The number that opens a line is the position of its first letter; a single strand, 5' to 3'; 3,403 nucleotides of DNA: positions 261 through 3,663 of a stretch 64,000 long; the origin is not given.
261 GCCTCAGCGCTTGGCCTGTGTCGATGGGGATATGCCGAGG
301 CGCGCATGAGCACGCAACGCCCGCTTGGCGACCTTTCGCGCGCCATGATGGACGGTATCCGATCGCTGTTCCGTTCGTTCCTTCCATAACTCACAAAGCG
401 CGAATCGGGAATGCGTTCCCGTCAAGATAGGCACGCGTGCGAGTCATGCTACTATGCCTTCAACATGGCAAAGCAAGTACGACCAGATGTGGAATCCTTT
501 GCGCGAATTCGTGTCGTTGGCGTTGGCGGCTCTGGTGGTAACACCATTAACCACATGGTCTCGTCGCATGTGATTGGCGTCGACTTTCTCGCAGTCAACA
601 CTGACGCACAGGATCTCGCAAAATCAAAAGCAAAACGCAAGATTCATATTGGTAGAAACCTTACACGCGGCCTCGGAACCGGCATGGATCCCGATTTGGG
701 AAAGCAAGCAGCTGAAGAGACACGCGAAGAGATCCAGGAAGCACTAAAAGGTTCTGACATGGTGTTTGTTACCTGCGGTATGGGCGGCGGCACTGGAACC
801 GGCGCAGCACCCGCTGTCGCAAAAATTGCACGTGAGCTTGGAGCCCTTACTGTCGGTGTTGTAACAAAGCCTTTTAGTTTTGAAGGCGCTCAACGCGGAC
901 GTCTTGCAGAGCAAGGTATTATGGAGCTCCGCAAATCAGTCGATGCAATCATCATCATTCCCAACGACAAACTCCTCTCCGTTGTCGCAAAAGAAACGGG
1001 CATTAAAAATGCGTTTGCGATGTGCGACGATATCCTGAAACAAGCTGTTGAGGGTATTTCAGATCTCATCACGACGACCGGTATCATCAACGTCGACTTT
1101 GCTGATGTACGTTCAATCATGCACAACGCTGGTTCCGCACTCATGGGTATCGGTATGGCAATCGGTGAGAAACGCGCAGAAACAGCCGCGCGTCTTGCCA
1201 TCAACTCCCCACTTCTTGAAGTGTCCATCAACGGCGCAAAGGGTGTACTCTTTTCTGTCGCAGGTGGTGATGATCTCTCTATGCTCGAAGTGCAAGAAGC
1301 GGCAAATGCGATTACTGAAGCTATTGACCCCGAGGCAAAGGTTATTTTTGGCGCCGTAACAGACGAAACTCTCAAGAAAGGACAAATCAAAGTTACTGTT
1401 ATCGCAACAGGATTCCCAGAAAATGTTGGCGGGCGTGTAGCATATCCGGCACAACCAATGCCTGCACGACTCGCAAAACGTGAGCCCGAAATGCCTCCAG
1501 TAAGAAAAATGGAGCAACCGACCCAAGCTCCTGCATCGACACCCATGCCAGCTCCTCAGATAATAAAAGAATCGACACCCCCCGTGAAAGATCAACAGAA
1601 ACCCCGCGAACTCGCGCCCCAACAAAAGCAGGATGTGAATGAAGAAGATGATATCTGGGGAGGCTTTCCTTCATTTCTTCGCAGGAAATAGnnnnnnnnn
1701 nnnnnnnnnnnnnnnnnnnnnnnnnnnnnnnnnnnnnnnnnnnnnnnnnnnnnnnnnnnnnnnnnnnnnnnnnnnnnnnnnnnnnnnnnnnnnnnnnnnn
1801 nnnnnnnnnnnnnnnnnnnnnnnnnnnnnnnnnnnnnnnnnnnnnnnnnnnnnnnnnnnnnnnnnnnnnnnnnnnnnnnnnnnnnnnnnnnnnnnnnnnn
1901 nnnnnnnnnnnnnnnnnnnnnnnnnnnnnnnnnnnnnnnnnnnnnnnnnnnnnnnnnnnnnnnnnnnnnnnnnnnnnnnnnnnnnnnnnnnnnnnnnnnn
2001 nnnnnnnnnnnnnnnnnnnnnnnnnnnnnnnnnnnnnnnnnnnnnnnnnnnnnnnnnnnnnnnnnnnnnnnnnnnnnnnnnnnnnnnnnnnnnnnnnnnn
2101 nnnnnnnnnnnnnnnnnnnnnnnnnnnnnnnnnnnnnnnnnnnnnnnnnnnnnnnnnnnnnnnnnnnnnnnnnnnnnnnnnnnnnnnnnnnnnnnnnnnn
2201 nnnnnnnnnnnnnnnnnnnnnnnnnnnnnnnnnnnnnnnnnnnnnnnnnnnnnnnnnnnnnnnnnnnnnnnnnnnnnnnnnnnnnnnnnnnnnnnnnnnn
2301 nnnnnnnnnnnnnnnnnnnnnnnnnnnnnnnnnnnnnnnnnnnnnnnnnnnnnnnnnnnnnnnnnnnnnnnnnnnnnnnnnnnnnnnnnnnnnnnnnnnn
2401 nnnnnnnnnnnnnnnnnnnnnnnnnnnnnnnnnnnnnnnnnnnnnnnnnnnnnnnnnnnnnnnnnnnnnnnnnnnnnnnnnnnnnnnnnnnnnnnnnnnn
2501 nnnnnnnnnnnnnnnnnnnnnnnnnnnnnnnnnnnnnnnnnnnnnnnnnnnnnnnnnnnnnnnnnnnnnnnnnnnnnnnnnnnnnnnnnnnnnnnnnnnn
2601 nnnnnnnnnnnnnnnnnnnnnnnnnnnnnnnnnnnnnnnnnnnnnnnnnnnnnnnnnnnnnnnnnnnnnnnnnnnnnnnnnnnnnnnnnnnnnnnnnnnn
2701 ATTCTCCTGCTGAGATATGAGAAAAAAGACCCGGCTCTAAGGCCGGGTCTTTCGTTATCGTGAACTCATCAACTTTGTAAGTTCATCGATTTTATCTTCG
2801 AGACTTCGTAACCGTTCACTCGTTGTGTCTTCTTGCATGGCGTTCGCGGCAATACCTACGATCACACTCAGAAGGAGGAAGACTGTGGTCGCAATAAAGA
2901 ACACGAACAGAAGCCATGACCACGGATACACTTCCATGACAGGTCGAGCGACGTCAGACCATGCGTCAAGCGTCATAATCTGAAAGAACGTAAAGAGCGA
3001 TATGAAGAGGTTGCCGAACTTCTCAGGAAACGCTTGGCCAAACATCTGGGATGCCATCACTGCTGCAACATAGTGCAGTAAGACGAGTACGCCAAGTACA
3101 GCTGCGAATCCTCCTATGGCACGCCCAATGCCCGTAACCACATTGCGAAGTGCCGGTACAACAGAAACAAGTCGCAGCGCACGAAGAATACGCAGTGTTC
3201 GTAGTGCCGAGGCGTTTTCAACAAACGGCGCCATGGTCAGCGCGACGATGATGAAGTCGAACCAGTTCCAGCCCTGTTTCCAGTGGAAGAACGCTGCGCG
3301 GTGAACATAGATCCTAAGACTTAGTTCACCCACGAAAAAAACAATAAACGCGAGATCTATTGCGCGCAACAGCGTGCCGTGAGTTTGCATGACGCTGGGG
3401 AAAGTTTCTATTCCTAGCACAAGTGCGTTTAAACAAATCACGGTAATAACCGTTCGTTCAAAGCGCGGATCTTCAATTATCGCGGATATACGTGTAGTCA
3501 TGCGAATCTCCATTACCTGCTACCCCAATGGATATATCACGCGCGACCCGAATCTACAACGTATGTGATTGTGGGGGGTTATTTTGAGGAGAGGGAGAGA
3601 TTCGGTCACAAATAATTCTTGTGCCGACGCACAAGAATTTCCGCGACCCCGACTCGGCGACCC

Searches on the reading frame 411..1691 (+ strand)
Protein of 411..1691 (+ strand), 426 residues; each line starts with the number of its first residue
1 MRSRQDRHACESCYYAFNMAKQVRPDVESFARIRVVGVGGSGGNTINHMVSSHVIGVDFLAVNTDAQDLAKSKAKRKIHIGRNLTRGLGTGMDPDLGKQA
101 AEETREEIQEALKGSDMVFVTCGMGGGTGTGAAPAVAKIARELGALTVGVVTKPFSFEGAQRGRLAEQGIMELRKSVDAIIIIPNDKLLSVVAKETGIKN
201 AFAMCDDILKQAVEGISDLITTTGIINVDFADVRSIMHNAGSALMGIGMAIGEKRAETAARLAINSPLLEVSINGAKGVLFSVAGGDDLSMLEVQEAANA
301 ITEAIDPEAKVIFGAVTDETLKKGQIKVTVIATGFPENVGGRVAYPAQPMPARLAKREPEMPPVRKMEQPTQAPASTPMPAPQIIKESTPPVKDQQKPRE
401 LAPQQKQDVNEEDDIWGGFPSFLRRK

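Call 60: search_protein_families(library=pfam, proteins=[window:411-1691:+], max_evalue=0.0001)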
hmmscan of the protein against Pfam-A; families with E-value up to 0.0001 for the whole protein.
window:411-1691:+ (426 aa): 2 families
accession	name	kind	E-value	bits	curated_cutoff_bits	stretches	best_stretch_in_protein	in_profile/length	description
PF00091.31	Tubulin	-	1.3e-48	166.2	33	1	33-192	2-189/190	Tubulin/FtsZ family, GTPase domain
PF12327.13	FtsZ_C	-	7.2e-32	110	27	1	241-335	1-94/95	FtsZ family, C-terminal domain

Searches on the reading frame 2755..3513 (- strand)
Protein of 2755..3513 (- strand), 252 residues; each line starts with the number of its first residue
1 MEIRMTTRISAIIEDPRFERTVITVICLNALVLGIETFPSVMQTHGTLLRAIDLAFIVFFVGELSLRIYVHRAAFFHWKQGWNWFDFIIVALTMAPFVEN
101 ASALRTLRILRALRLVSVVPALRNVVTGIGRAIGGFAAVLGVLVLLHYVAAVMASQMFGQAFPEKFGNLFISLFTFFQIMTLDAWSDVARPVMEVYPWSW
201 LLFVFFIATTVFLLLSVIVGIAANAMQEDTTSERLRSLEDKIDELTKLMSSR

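Call 60: search_protein_families(library=pfam, proteins=[window:2755-3513:-], max_evalue=0.0001)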
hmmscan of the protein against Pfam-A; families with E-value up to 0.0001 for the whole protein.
window:2755-3513:- (252 aa): 2 families
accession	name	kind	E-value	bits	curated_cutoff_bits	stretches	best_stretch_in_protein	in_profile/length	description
PF00520.37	Ion_trans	-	1.9e-36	125.9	25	1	17-232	3-239/241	Ion transport protein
PF08016.18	PKD_channel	-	1.3e-05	25.1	22.4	0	104-227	106-223/225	Polycystin cation channel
